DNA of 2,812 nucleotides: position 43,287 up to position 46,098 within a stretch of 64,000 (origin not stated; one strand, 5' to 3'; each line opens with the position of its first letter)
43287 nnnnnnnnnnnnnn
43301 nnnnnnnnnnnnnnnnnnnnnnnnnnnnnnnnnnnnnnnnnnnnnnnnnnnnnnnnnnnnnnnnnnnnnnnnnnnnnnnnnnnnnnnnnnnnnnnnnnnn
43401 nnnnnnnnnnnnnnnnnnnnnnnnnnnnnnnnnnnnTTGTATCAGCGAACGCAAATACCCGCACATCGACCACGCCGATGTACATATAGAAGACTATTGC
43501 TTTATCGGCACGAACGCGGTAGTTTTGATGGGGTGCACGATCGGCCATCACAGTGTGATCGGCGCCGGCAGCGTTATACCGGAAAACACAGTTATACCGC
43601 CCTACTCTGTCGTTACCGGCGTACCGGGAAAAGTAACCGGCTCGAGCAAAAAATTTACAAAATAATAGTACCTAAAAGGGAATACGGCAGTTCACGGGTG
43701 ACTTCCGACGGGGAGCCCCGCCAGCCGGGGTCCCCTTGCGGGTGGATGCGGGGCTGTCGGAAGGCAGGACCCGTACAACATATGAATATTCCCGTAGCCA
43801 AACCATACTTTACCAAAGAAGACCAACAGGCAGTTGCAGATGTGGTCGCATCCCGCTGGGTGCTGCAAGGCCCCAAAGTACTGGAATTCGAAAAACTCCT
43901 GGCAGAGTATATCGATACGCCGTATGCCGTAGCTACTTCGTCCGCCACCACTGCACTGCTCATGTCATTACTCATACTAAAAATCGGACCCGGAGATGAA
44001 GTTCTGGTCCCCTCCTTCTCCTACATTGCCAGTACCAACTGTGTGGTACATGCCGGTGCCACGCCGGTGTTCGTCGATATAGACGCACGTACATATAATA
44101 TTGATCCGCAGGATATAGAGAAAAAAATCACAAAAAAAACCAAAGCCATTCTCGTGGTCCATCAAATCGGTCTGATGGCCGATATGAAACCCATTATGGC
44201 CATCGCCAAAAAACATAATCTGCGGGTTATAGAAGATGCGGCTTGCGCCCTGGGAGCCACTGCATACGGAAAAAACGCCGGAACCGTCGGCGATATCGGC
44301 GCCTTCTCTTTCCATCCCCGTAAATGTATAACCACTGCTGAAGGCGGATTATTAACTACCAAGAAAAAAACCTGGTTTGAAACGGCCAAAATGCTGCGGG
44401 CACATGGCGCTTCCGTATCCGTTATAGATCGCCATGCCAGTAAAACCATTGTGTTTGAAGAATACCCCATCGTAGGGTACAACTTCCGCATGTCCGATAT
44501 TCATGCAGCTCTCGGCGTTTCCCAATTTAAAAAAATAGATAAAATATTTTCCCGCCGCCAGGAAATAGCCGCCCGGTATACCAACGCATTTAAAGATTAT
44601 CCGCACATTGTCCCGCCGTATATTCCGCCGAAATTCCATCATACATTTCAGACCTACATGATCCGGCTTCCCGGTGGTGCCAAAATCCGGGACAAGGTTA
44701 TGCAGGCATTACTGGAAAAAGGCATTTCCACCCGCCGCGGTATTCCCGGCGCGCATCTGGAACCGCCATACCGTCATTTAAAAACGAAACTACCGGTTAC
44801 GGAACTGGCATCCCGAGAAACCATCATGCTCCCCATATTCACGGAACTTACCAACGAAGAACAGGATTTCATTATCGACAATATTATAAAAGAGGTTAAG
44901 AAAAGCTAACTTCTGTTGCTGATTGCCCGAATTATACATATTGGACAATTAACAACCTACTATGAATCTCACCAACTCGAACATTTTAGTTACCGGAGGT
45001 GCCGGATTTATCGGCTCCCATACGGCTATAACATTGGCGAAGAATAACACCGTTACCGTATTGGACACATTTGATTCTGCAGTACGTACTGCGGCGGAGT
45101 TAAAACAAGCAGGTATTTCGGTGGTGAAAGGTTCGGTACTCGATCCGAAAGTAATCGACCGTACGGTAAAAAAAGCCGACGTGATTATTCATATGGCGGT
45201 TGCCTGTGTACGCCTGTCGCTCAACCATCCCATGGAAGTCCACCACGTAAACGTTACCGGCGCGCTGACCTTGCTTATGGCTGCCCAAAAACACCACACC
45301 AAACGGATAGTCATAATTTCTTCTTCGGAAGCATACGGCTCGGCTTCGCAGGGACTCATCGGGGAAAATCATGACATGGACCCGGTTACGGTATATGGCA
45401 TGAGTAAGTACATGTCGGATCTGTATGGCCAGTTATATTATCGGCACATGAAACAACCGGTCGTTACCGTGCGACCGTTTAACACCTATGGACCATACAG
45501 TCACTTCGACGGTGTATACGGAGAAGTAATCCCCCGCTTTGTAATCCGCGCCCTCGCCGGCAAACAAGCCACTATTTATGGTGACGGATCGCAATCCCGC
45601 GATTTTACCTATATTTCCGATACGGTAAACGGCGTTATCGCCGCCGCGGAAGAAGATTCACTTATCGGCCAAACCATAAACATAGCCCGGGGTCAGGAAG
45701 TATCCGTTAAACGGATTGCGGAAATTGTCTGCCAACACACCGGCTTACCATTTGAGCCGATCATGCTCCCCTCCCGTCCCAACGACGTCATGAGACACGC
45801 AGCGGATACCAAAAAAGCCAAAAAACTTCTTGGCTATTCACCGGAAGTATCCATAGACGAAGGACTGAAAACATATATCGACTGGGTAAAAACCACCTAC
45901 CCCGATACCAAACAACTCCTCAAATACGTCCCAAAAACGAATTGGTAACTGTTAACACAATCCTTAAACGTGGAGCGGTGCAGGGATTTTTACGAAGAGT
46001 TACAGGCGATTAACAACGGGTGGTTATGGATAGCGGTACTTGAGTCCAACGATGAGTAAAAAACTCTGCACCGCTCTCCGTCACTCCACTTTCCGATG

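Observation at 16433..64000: Unusually dense glycosylation machinery: 10 or more GT-C-like membrane proteins, five GT2s and a modified-sugar pathway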

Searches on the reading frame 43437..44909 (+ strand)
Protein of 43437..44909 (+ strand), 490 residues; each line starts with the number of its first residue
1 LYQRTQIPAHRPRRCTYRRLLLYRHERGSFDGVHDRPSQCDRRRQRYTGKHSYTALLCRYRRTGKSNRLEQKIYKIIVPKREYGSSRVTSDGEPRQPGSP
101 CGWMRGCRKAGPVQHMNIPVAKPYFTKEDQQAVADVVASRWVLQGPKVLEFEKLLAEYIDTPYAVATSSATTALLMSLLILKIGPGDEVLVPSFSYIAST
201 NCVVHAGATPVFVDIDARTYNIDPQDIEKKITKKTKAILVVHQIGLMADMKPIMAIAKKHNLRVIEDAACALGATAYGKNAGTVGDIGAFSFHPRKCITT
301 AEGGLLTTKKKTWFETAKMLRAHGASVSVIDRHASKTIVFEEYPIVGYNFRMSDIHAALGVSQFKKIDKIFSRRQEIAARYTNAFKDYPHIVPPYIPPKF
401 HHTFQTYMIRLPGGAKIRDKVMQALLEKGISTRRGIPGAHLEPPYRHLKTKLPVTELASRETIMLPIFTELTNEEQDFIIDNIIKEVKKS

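Call 8: search_protein_families(library=pfam, proteins=[window:43437-44909:+], max_evalue=0.01)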
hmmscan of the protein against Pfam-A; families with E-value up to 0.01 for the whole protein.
window:43437-44909:+ (490 aa): 5 families
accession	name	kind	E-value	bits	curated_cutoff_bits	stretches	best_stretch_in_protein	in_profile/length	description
PF01041.23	DegT_DnrJ_EryC1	-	1.3e-113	380.4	19.8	1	126-483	4-359/360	DegT/DnrJ/EryC1/StrS aminotransferase family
PF00155.27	Aminotran_1_2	-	1.1e-10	41.7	19.7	1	149-269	45-187/361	Aminotransferase class I and II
PF01053.26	Cys_Met_Meta_PP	-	3.9e-07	29.4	27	1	145-273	51-179/381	Cys/Met metabolism PLP-dependent enzyme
PF01212.27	Beta_elim_lyase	-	1.5e-06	28.2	27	1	146-388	32-268/288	Beta-eliminating lyase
PF00266.25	Aminotran_5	-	1e-05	25.1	21.5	1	153-277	50-185/371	Aminotransferase class-V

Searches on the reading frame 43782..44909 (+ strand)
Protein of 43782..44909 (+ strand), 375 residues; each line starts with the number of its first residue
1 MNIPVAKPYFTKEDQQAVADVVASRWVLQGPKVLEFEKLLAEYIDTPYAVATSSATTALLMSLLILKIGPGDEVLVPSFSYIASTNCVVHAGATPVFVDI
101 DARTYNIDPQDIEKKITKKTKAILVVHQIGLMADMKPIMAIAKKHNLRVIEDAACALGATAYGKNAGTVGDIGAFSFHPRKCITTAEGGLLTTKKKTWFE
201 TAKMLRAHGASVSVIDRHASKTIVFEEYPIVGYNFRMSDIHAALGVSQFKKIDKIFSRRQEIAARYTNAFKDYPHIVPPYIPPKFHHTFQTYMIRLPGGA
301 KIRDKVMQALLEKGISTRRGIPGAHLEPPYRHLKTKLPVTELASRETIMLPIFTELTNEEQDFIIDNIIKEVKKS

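Call 75: search_protein_families(library=ncbifam, proteins=[window:43782-44909:+], max_evalue=0.00001)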
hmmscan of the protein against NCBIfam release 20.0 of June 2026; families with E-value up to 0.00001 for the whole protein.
window:43782-44909:+ (375 aa): 25 families
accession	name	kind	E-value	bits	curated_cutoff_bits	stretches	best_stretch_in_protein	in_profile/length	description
TIGR03588.1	PseC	equivalog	6.9e-96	321.4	423.5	1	3-370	2-378/380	UDP-4-amino-4,6-dideoxy-N-acetyl-beta-L-altrosamine transaminase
NF008658.2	PRK11658.1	equivalog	3.8e-79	266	631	1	3-369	5-374/379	UDP-4-amino-4-deoxy-L-arabinose aminotransferase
NF008687.0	PRK11706.1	equivalog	3.6e-75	253.1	375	1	3-370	2-372/375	dTDP-4-amino-4,6-dideoxygalactose transaminase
TIGR04181.1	NHT_00031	hypoth_equivalog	1.4e-74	251.1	420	1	3-351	1-357/359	LegC family aminotransferase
TIGR02379.1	ECA_wecE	subfamily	1.7e-64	217.9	434.85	1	3-371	2-374/376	dTDP-4-amino-4,6-dideoxy-D-glucose transaminase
NF011936.0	PRK15407.1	equivalog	4.4e-55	187.1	423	2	3-209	37-251/440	lipopolysaccharide biosynthesis protein RfbH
TIGR04427.1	PLP_DesI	equivalog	5.5e-50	170.6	650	1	21-364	41-375/390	dTDP-4-dehydro-6-deoxyglucose aminotransferase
NF005816.0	PRK07682.1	equivalog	3.8e-11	42.2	620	1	49-154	93-204/390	aminotransferase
NF006230.0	PRK08363.1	equivalog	1.2e-10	40.7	534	1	51-153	97-206/398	alanine aminotransferase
NF041364.1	GntC_guanitoxin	equivalog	5.6e-10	38.6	415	1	52-153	66-174/356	guanitoxin biosynthesis PLP-dependent (S)-gamma-hydroxy-L-arginine cyclodehydratase GntC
NF006488.0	PRK08912.1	equivalog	1e-09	37.9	498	1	50-152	91-186/387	aminotransferase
NF006569.0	PRK09082.1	subfamily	1.6e-08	34.1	420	1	51-152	96-202/386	methionine aminotransferase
NF005817.0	PRK07683.1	equivalog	2.6e-08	33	575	1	49-128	92-170/387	aminotransferase A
NF004621.0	PRK05957.1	equivalog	2.1e-07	30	498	1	50-127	93-168/389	pyridoxal phosphate-dependent aminotransferase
TIGR01977.1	am_tr_V_EF2568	hypoth_equivalog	2.2e-07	30.2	377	1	31-162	44-183/376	cysteine desulfurase family protein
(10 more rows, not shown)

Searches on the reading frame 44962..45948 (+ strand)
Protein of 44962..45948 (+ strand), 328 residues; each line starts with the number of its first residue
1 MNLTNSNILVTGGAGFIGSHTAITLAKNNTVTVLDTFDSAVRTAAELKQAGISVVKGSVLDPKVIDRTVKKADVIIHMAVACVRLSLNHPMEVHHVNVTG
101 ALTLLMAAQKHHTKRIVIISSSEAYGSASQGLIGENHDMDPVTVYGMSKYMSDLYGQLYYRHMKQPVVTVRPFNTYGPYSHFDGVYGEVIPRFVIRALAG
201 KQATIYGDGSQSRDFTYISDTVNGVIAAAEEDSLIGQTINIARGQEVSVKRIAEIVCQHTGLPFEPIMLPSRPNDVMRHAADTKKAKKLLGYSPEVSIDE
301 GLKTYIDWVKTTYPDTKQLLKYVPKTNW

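Call 9: search_protein_families(library=pfam, proteins=[window:44962-45948:+], max_evalue=0.01)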
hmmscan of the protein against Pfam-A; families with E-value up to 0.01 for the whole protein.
window:44962-45948:+ (328 aa): 11 families
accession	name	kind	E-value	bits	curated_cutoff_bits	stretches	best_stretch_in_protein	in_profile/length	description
PF16363.11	GDP_Man_Dehyd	-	7.3e-54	183.9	27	1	9-303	1-330/332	GDP-mannose 4,6 dehydratase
PF01370.27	Epimerase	-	4.3e-52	177.3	20.9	1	8-242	1-240/240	NAD dependent epimerase/dehydratase family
PF01073.25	3Beta_HSD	-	1.4e-18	67.3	22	1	9-230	1-230/280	3-beta hydroxysteroid dehydrogenase/isomerase family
PF02719.21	Polysacc_synt_2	-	1.9e-14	54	20.2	1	8-262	1-249/293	Polysaccharide biosynthesis protein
PF13460.12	NAD_binding_10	-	2e-09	38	27.2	1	12-129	1-106/184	NAD(P)H-binding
PF05368.20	NmrA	-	4.9e-08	33.3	27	1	5-80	2-78/298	NmrA-like family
PF04321.23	RmlD_sub_bind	-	6.2e-07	29.2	27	1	7-151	2-131/287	RmlD substrate binding domain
PF07993.18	NAD_binding_4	-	5.6e-06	26.1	20.1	1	60-180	77-210/258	Male sterility protein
PF00106.31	adh_short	-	3.7e-05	23.7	26.6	1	7-124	2-139/195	short chain dehydrogenase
PF03435.24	Sacchrp_dh_NADP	-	9.5e-05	23.2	25.1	1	13-82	5-79/129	Saccharopine dehydrogenase NADP binding domain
PF02254.24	TrkA_N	-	0.00094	19.9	23.8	1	13-78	5-69/116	TrkA-N domain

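Call 13: find_encoding_contigs(protein=window:44962-45948:+, flank=1000, max_places=3)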
Protein window:44962-45948:+ (328 aa): 2 contigs read that carry it; 2 places shown.
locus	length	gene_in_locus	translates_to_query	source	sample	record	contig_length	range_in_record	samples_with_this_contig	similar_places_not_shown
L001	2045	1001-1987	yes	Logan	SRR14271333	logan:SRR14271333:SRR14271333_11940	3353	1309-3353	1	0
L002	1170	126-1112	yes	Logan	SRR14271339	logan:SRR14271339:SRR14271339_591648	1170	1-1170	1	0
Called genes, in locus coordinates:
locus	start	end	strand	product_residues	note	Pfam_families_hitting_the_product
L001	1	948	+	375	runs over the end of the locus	PF01041:DegT_DnrJ_EryC1, PF01053:Cys_Met_Meta_PP (weak), PF00155:Aminotran_1_2, PF00266:Aminotran_5 (weak), PF01212:Beta_elim_lyase (weak)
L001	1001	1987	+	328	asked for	PF01073:3Beta_HSD, PF01370:Epimerase, PF02719:Polysacc_synt_2, PF04321:RmlD_sub_bind (weak), PF05368:NmrA, PF07993:NAD_binding_4 (faint), PF16363:GDP_Man_Dehyd, PF13460:NAD_binding_10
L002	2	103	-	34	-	?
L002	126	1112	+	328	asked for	PF01073:3Beta_HSD, PF01370:Epimerase, PF02719:Polysacc_synt_2, PF04321:RmlD_sub_bind (weak), PF05368:NmrA, PF07993:NAD_binding_4 (faint), PF16363:GDP_Man_Dehyd, PF13460:NAD_binding_10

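Call 75: search_protein_families(library=ncbifam, proteins=[window:44962-45948:+], max_evalue=0.00001)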
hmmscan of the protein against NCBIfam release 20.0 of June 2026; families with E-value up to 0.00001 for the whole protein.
window:44962-45948:+ (328 aa): 25 families
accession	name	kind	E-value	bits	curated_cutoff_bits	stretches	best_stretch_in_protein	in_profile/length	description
TIGR04180.1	EDH_00030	hypoth_equivalog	5.1e-52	176.8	475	1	8-296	1-296/297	NAD-dependent 4,6-dehydratase LegB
TIGR01181.1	dTDP_gluc_dehyt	equivalog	3.3e-51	174.3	365.1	1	7-311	1-313/321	dTDP-glucose 4,6-dehydratase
TIGR01179.1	galE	equivalog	9.5e-39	133.1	262.3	1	7-311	1-327/332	UDP-glucose 4-epimerase GalE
NF011728.1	PRK15181.1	equivalog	6.6e-36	124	760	1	4-309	14-337/348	Vi polysaccharide biosynthesis UDP-N-acetylglucosaminuronic acid C-4 epimerase TviC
TIGR02197.1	heptose_epim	equivalog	6.6e-35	120.8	274.6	1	8-310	1-314/316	ADP-glyceromanno-heptose 6-epimerase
NF007582.0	PRK10217.1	equivalog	6.6e-25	87.9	698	1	7-310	3-332/355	dTDP-glucose 4,6-dehydratase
NF007490.0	PRK10084.1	subfamily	1.3e-23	83.6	649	1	7-310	2-335/361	dTDP-glucose 4,6-dehydratase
NF007956.0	PRK10675.1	subfamily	3.4e-22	79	394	1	7-308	2-328/338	UDP-glucose 4-epimerase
TIGR03466.1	HpnA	hypoth_equivalog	1.2e-21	77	367.65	1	8-299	3-283/327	hopanoid-associated sugar epimerase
NF042422.1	oxyalk_red_OleD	equivalog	3e-19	69.5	580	1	7-251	2-241/329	2-alkyl-3-oxoalkanoate reductase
NF047922.1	GDPFucSynFcl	equivalog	3.8e-19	69.3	500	1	6-308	3-300/308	GDP-L-fucose synthase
NF042423.1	oxyalk_red_Shew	equivalog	1.2e-17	64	580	1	6-231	9-223/331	2-alkyl-3-oxoalkanoate reductase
NF008872.0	PRK11908.1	equivalog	1.3e-17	63.8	294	1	7-258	3-269/349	bifunctional UDP-4-keto-pentose/UDP-xylose synthase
NF005998.1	PRK08125.1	equivalog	3.4e-17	62.1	777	1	6-258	316-583/649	bifunctional UDP-4-amino-4-deoxy-L-arabinose formyltransferase/UDP-glucuronic acid oxidase ArnA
NF008360.0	PRK11150.1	equivalog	1.5e-16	60.5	452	1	8-310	2-307/310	ADP-glyceromanno-heptose 6-epimerase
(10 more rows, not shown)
